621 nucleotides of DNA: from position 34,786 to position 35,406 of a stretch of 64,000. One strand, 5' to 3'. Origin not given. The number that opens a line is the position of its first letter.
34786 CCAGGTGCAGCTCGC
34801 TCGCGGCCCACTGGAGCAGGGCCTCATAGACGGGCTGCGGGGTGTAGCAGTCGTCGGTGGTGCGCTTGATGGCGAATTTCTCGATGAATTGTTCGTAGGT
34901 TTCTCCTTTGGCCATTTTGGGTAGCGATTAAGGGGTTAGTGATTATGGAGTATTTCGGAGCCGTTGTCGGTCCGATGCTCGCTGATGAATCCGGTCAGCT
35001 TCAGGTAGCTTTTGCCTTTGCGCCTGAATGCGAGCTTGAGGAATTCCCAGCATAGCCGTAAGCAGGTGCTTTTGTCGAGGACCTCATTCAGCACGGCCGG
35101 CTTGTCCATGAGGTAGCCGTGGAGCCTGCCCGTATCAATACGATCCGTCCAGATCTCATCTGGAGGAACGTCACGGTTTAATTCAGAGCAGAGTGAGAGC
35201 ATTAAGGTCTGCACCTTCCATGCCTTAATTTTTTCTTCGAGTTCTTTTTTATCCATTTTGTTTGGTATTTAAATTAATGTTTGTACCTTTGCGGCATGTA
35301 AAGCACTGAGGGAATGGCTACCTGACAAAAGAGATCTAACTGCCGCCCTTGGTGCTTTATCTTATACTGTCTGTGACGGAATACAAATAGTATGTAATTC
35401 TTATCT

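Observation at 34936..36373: MuF-domain protein with a compositionally foreign C-terminal module plus a downstream small ORF: candidate MuF polymorphic toxin-immunity cassette in Bacteroidota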

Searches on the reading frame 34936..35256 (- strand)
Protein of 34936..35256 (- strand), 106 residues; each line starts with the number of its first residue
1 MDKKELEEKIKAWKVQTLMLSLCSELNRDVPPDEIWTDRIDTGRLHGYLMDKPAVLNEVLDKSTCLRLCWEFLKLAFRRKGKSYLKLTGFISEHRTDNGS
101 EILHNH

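Call 3: search_protein_families(library=pfam, proteins=[window:34936-35256:-], max_evalue=0.01)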
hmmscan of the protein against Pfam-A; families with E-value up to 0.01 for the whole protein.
window:34936-35256:- (106 aa): 0 families

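Call 4: search_protein_families(library=phrogs, proteins=[window:34936-35256:-], max_evalue=0.01)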
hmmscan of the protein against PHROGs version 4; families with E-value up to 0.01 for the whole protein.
window:34936-35256:- (106 aa): 0 families

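Call 20: find_homologous_proteins(query=window:34936-35256:-, max_evalue=0.001)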
Query window:34936-35256:- (106 aa): 1 proteins with E <= 0.001 among 4 candidates.
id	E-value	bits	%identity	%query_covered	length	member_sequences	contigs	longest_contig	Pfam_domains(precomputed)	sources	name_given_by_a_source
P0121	1.9e-63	229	96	100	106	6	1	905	-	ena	-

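Call 28: search_protein_representatives(protein=window:34936-35256:-)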
Query: 106 residues. Proteins with E-value up to 0.001 (for the whole library): 2; up to 1e-10: 1; up to 1e-30: 1. The best 2 are listed.
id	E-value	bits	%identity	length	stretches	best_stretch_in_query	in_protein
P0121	6.0e-64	229.1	96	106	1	1-106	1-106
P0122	3.1e-05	40.2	40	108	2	46-93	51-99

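Call 30: find_encoding_contigs(protein=P0122, flank=8000, max_places=4)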
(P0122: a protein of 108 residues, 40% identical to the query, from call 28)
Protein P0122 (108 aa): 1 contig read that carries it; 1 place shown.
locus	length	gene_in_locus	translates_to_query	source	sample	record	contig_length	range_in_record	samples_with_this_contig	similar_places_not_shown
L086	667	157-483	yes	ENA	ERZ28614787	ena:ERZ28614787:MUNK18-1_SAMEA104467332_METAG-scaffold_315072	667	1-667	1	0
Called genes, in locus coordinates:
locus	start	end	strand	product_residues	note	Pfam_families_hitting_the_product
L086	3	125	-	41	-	?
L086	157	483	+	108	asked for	-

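Call 43: find_encoding_contigs(protein=P0121, flank=3000, max_places=5)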
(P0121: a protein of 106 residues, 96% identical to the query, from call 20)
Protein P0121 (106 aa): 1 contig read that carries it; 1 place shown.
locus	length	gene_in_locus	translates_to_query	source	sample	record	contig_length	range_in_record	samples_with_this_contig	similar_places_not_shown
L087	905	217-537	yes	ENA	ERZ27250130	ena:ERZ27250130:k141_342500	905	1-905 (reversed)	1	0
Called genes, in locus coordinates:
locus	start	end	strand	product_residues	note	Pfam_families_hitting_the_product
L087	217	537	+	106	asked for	-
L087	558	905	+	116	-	?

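Call 59: search_protein_families(library=padloc, proteins=[window:34936-35256:-], max_evalue=0.01)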
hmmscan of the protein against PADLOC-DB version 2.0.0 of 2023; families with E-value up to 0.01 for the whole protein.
window:34936-35256:- (106 aa): 0 families

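Call 60: search_protein_families(library=ncbifam, proteins=[window:34936-35256:-], max_evalue=0.01)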
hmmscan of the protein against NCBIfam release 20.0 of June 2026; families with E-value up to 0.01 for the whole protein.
window:34936-35256:- (106 aa): 0 families

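Call 68: predict_structure(alignment_id=A3)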
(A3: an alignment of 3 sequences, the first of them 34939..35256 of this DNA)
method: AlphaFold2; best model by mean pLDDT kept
length: 106 residues; sequences in the alignment: 3
mean_pLDDT: 49.6   pTM: 0.28
mean pLDDT of the five models: 49.6, 48.3, 46.4, 45.3, 43.1
residues with pLDDT >= 90: 0; 70-90: 2; 50-70: 55; < 50: 49
segments of 3 or more residues with pLDDT < 50: 34-43, 53-59, 77-79, 81-106
pLDDT, mean of each block of 10 residues (from residue 1): 64 56 55 47 50 49 56 53 40 35 33
secondary structure, 60 per line:
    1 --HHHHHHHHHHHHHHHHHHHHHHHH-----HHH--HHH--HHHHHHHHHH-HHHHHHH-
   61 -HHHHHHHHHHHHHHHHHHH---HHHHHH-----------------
elements in order: H3-26 H42-51 H53-59 H62-80 H84-89
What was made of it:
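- Tried and rejected: Its AF2 model is unusable (call 68), so no fold search was spent on it.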
